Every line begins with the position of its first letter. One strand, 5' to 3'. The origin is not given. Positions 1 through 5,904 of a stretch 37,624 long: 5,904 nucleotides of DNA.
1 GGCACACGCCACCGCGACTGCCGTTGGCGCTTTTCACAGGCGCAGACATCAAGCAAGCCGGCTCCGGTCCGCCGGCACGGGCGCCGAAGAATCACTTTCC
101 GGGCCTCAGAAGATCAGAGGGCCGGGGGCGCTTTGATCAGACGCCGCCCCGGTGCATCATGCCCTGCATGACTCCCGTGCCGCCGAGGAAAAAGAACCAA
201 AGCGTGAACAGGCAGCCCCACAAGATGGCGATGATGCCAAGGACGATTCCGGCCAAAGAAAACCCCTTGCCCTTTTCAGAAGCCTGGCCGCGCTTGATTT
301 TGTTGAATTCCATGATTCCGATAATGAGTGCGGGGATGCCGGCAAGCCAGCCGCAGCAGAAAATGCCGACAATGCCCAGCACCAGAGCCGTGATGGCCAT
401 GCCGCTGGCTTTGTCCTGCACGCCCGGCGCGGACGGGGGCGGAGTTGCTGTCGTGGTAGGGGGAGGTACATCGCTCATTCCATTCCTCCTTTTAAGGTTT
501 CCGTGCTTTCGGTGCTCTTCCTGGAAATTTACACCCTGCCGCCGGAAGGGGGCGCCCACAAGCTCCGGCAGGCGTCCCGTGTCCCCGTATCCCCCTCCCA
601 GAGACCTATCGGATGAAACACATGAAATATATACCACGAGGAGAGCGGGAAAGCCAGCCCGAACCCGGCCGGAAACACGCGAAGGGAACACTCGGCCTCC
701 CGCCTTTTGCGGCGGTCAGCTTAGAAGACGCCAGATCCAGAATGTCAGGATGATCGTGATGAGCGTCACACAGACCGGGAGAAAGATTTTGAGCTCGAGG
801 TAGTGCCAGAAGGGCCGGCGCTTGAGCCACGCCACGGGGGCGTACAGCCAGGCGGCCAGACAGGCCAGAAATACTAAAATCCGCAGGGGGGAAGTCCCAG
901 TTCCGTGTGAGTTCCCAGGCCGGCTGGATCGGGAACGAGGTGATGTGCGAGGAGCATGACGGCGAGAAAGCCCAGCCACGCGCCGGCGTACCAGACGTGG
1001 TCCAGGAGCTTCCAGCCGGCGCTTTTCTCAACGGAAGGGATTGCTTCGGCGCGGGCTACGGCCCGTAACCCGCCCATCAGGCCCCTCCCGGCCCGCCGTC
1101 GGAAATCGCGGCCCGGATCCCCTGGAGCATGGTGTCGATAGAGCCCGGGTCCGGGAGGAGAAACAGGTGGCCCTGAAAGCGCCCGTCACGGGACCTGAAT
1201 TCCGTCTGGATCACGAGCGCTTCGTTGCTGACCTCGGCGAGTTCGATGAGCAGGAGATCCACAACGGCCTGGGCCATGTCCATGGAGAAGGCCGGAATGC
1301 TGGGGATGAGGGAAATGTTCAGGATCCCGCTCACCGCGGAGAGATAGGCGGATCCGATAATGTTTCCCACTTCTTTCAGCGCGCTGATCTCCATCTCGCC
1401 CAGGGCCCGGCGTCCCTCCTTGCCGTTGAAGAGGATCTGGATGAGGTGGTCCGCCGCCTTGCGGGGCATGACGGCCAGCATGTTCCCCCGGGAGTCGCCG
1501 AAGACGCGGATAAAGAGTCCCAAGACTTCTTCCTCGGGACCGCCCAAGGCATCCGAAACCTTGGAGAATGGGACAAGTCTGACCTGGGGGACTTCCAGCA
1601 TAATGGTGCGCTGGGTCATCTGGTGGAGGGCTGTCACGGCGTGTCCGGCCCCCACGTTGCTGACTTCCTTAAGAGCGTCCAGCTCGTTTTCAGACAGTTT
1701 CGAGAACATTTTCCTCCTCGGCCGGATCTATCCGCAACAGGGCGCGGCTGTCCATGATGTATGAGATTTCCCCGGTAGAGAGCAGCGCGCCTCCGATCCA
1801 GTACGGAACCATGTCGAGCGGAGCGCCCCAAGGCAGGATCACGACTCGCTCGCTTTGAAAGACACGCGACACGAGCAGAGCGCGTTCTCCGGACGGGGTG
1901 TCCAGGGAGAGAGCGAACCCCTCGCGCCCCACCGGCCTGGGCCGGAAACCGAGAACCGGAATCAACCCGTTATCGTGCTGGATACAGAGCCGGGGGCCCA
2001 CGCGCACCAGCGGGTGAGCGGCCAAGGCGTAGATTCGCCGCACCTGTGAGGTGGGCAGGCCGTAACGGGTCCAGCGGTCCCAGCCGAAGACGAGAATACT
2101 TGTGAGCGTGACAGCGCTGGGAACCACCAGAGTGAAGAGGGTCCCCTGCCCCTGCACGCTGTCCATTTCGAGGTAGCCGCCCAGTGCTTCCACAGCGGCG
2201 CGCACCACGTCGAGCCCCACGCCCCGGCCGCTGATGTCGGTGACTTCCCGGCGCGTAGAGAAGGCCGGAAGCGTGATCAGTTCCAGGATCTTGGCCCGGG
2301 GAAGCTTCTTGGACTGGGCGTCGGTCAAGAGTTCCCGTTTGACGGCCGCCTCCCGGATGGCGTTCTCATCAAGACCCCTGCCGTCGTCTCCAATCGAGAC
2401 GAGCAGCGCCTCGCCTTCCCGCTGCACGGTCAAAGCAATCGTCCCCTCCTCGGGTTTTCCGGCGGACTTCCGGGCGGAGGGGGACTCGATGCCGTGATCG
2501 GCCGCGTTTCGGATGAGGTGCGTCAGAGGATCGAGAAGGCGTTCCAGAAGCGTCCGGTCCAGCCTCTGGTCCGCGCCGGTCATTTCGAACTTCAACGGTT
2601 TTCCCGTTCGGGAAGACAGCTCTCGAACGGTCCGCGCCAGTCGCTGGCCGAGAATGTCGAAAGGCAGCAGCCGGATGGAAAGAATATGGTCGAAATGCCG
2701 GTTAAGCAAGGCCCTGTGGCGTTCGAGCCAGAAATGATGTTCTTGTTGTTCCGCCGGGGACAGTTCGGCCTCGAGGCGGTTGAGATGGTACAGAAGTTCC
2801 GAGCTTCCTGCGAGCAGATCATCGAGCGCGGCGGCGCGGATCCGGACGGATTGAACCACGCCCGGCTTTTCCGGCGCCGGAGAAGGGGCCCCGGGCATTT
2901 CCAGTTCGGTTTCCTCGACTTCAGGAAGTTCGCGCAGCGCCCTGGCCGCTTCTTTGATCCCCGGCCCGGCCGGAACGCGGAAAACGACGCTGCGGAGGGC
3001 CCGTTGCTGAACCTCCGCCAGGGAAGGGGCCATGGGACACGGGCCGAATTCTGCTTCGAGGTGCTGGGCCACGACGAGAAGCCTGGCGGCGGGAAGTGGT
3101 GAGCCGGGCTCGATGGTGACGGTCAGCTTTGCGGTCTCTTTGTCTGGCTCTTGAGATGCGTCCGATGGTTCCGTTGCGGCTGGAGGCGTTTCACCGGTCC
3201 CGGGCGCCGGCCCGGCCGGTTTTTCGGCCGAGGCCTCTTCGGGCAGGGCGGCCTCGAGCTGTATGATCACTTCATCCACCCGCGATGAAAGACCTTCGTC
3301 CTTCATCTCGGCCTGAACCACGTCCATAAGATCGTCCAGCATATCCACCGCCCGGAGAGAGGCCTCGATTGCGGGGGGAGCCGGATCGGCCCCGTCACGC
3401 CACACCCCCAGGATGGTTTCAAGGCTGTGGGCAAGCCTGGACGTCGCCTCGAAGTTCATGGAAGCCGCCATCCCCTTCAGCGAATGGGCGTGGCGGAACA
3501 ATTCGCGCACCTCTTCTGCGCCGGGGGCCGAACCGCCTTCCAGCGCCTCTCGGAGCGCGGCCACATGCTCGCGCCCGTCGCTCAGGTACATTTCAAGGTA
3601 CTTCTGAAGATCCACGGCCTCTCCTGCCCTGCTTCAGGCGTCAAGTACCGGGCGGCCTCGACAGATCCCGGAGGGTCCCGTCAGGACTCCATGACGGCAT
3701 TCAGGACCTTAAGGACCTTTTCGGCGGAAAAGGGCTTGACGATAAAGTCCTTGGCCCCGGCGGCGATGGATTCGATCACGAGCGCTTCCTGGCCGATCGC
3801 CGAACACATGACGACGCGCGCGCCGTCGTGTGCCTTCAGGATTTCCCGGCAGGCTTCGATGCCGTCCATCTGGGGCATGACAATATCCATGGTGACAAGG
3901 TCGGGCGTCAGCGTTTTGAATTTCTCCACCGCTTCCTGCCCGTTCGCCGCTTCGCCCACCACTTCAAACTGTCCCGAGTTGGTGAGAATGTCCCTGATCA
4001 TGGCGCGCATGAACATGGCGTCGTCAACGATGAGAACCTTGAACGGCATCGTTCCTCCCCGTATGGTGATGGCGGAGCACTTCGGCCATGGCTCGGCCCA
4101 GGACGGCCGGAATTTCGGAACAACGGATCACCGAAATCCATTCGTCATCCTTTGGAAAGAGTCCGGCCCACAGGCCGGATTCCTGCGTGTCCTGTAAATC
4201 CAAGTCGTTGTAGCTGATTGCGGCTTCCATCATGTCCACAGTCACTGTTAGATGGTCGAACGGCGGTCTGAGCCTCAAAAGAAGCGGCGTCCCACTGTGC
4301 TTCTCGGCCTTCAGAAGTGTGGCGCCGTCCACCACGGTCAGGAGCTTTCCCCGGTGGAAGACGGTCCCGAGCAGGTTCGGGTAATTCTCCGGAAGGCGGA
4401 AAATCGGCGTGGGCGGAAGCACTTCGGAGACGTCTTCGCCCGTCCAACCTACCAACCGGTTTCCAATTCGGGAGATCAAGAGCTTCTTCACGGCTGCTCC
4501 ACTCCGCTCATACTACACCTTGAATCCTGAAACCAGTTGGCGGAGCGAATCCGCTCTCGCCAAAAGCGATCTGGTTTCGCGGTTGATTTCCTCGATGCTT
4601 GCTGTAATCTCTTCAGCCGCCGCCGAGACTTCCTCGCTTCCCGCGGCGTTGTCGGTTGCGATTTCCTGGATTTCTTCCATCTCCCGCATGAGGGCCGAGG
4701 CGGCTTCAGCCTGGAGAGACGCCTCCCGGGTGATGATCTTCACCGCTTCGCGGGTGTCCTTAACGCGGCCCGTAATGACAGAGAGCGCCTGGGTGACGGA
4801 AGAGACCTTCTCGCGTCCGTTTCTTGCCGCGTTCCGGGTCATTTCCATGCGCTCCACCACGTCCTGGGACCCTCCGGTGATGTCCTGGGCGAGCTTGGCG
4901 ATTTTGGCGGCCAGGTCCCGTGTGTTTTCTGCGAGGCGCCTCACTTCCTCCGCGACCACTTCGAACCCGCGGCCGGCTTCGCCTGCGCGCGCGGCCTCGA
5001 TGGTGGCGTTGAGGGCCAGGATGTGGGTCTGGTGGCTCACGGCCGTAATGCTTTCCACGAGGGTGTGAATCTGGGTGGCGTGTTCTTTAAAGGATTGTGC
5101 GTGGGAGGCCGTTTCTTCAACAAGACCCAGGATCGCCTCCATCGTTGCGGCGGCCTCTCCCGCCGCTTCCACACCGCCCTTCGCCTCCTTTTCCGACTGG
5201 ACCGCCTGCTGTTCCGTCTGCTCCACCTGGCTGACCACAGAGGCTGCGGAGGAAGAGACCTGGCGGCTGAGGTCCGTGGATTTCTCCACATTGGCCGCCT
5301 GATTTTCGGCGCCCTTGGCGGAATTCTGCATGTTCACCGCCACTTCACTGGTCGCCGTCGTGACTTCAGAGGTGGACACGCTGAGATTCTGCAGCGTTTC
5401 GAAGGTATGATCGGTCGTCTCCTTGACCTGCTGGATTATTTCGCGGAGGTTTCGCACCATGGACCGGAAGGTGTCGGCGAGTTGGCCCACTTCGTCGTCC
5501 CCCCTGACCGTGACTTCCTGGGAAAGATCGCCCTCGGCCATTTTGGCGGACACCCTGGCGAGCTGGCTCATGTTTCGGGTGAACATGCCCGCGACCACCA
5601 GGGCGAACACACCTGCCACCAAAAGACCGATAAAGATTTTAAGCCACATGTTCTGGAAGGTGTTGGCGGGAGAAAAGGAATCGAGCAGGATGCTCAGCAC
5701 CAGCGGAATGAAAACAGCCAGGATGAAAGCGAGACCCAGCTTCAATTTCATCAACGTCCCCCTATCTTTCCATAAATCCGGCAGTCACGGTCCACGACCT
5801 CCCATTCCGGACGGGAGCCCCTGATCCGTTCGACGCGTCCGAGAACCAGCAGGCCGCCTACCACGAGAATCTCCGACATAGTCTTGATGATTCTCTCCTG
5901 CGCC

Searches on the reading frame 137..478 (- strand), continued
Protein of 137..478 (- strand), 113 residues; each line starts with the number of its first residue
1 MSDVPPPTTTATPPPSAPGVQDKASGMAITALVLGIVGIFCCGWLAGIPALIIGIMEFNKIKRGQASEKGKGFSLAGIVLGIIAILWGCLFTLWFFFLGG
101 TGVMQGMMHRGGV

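Call 62: find_encoding_contigs(protein=P0116, flank=10000, max_places=3)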
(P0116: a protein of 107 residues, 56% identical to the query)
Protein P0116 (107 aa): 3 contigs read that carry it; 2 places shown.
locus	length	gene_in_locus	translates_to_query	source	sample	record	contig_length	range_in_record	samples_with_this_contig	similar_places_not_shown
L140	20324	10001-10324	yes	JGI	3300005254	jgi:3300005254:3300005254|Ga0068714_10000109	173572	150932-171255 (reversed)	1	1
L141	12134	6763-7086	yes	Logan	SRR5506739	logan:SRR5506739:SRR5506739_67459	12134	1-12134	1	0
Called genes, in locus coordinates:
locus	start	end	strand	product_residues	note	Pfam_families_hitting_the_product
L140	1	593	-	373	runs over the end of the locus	PF02746:MR_MLE_N, PF26685:DUF8230_C (weak), PF13378:MR_MLE_C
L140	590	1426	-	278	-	-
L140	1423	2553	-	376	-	PF01546:Peptidase_M20, PF07687:M20_dimer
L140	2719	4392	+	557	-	PF01268:FTHFS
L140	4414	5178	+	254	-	PF00072:Response_reg, PF04397:LytTR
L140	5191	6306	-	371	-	PF06580:His_kinase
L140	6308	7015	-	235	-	PF18917:LiaI-LiaF-like_TM1, PF22570:LiaF-TM (weak), PF18917:LiaI-LiaF-like_TM1, PF22570:LiaF-TM (weak), PF09922:LiaF-like_C (weak)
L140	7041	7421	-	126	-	PF18917:LiaI-LiaF-like_TM1, PF22570:LiaF-TM, PF18917:LiaI-LiaF-like_TM1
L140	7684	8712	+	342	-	PF04307:YdjM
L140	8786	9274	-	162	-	PF10825:DUF2752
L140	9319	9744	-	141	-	-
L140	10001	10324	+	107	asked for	PF13828:DUF4190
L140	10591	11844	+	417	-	PF01875:Memo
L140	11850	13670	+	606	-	PF23161:HTH_RNase_II, PF00773:RNB, PF18614:RNase_II_C_S1 (weak)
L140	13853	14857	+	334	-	PF08240:ADH_N, PF01262:AlaDh_PNT_C (faint), PF00107:ADH_zinc_N, PF13602:ADH_zinc_N_2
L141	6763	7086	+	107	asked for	PF13828:DUF4190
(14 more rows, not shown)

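Call 63: find_encoding_contigs(protein=P0110, flank=10000, max_places=3)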
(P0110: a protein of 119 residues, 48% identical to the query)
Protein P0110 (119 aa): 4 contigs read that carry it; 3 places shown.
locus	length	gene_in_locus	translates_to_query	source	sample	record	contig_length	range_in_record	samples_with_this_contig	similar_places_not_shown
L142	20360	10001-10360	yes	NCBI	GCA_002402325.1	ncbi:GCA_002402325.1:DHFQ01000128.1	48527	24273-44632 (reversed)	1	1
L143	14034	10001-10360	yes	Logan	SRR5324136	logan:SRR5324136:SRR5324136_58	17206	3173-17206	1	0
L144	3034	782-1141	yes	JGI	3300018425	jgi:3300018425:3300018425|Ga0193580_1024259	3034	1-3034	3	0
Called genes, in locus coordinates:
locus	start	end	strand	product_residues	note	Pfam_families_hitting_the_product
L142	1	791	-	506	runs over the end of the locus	PF13522:GATase_6, PF13537:GATase_7, PF00733:Asn_synthase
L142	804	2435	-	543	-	PF02310:B12-binding (faint)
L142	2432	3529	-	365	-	PF01210:NAD_Gly3P_dh_N, PF02558:ApbA, PF03446:NAD_binding_2, PF03807:F420_oxidored (weak), PF02317:Octopine_DH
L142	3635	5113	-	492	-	PF02789:Peptidase_M17_N, PF00883:Peptidase_M17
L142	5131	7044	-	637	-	PF13292:DXP_synthase_N, PF00456:Transketolase_N (faint), PF02779:Transket_pyr, PF02780:Transketolase_C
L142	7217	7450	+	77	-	PF13459:Fer4_15 (weak), PF13370:Fer4_13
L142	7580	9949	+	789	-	PF01433:Peptidase_M1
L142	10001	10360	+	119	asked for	PF13828:DUF4190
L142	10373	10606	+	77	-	PF05899:Cupin_3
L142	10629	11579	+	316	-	PF12330:Haspin_kinase (weak), PF00069:Pkinase, PF03109:ABC1 (faint), PF07714:PK_Tyr_Ser-Thr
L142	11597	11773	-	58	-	-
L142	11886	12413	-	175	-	PF05433:Rick_17kDa_Anti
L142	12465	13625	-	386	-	PF03602:Cons_hypoth95 (faint), PF01555:N6_N4_Mtase, PF13847:Methyltransf_31 (weak)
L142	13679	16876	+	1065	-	PF00069:Pkinase, PF07714:PK_Tyr_Ser-Thr, PF25174:Beta-prop_THOC3 (faint), PF24796:WDR55, PF23381:Beta-prop_IFT122_1st, PF25173:Beta-prop_WDR3_1st, PF24807:WD40_CDC20-Fz, PF24814:WD40_Prp19 (weak), +4 more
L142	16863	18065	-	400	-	PF00926:DHBP_synthase, PF00925:GTP_cyclohydro2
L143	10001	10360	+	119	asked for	PF13828:DUF4190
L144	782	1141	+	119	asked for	PF13828:DUF4190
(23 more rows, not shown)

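Call 76: find_encoding_contigs(protein=P0107, flank=10000, max_places=3)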
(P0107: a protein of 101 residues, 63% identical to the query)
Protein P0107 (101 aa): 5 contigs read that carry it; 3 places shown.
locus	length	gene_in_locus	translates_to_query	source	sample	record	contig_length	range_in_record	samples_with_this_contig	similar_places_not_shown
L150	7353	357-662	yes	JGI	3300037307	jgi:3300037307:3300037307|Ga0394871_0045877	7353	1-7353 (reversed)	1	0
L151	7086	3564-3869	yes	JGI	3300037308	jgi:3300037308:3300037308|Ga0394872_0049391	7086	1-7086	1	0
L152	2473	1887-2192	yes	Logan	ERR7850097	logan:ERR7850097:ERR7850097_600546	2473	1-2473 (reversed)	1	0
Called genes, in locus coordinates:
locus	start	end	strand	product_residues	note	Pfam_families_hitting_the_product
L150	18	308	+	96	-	PF13828:DUF4190 (faint)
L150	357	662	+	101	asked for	PF13828:DUF4190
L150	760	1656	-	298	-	PF13495:Phage_int_SAM_4, PF02899:Phage_int_SAM_1, PF00589:Phage_integrase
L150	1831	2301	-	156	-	PF02580:Tyr_Deacylase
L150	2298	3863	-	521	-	PF03023:MurJ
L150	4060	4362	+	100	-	-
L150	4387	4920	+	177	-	-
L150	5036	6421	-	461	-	PF13429:TPR_15 (weak), PF00515:TPR_1 (weak), PF07719:TPR_2 (weak), PF13181:TPR_8 (weak), PF13424:TPR_12 (weak), PF13432:TPR_16, PF14559:TPR_19 (weak), PF14559:TPR_19, +7 more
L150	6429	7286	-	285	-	PF01479:S4, PF00849:PseudoU_synth_2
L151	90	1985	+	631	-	PF01627:Hpt, PF02518:HATPase_c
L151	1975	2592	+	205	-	PF13690:CheX (faint), PF04509:CheC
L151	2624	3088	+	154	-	PF10825:DUF2752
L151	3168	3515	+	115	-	PF13828:DUF4190 (faint)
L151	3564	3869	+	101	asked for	PF13828:DUF4190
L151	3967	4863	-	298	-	PF02899:Phage_int_SAM_1, PF13495:Phage_int_SAM_4 (weak), PF00589:Phage_integrase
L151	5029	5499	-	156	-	PF02580:Tyr_Deacylase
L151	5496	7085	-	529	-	?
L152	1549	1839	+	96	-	PF13828:DUF4190 (weak)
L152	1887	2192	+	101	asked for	PF13828:DUF4190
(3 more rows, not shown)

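Call 77: find_encoding_contigs(protein=P0108, flank=10000, max_places=2)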
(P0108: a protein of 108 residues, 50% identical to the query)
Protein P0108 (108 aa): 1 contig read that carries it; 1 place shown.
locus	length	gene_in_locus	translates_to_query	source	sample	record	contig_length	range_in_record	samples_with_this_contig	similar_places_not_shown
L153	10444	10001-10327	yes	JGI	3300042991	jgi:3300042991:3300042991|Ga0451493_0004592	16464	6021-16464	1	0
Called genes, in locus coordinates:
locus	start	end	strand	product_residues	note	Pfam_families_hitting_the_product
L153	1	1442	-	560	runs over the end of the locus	PF16949:ABC_tran_2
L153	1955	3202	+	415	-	PF07969:Amidohydro_3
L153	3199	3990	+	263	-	PF08241:Methyltransf_11 (faint), PF13649:Methyltransf_25 (faint), PF01739:CheR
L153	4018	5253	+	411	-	PF00672:HAMP, PF00015:MCPsignal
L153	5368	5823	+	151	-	PF01584:CheW (weak)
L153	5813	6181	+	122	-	PF00072:Response_reg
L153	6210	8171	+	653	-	PF01627:Hpt, PF07194:P2 (weak), PF02518:HATPase_c, PF01584:CheW (weak)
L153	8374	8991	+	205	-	PF04509:CheC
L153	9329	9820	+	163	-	PF10825:DUF2752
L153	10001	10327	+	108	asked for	PF13828:DUF4190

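Call 78: find_encoding_contigs(protein=P0105, flank=10000, max_places=2)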
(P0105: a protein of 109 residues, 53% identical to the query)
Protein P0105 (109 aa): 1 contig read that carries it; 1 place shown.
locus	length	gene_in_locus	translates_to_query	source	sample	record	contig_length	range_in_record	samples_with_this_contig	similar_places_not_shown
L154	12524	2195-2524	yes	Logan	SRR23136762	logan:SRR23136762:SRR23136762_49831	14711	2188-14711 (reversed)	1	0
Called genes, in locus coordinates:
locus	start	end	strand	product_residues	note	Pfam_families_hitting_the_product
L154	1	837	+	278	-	?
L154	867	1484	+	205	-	PF13690:CheX (faint), PF04509:CheC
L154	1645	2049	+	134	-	PF10825:DUF2752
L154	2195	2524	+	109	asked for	PF13828:DUF4190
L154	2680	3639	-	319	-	PF06574:FAD_syn, PF01687:Flavokinase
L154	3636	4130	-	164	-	PF04608:PgpA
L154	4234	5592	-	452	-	PF00919:UPF0004, PF04055:Radical_SAM, PF18693:TRAM_2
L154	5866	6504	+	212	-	PF00072:Response_reg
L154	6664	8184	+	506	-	PF00072:Response_reg, PF00990:GGDEF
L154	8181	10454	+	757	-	PF00989:PAS, PF08447:PAS_3, PF08448:PAS_4, PF13426:PAS_9, PF00989:PAS, PF08448:PAS_4, PF08447:PAS_3, PF13426:PAS_9, +4 more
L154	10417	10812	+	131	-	PF00072:Response_reg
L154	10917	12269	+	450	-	PF03349:Toluene_X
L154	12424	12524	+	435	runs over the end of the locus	PF00092:VWA, PF13519:VWA_2, PF16697:Yop-YscD_cpl, PF00498:FHA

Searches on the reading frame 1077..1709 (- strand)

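Call 14: search_protein_families(library=pfam, proteins=[window:1077-1709:-])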
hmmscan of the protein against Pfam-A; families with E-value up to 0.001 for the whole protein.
window:1077-1709:- (210 aa): 2 families
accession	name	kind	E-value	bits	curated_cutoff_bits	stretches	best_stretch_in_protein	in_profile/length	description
PF04509.17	CheC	-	1.7e-16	60.3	22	2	9-43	2-36/38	CheC-like family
PF13690.11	CheX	-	1.4e-06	28.7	27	0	66-129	4-64/94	Chemotaxis phosphatase CheX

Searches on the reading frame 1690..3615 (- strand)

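Call 14: search_protein_families(library=pfam, proteins=[window:1690-3615:-])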
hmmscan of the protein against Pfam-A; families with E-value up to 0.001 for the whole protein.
window:1690-3615:- (641 aa): 2 families
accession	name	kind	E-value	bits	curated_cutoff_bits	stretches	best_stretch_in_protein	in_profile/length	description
PF01627.28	Hpt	-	4e-17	62.7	24.6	1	6-96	2-77/84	Hpt domain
PF02518.31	HATPase_c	-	1.4e-15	58.1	26.4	1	363-500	5-109/111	Histidine kinase-, DNA gyrase B-, and HSP90-like ATPase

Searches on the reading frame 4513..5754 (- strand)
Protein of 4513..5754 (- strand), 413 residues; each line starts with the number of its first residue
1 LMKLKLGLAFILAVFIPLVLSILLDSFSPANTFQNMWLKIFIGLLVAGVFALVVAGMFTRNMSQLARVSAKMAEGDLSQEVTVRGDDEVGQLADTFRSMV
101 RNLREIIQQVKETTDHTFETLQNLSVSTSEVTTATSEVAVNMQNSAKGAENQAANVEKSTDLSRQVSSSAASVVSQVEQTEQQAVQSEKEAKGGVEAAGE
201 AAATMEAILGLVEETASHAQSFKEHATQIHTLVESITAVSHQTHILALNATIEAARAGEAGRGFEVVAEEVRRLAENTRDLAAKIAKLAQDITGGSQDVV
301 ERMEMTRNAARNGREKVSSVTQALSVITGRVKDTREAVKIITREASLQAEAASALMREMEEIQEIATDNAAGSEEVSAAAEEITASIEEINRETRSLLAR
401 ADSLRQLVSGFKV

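Call 20: search_protein_families(library=pfam, proteins=[window:4513-5754:-])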
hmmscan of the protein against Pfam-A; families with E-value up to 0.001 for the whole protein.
window:4513-5754:- (413 aa): 2 families
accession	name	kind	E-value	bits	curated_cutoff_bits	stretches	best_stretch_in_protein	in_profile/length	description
PF00015.26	MCPsignal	-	3e-31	109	34.6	1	212-365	18-171/172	Methyl-accepting chemotaxis protein (MCP) signalling domain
PF00672.30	HAMP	-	1.3e-12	48.3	25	1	54-105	2-53/53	HAMP domain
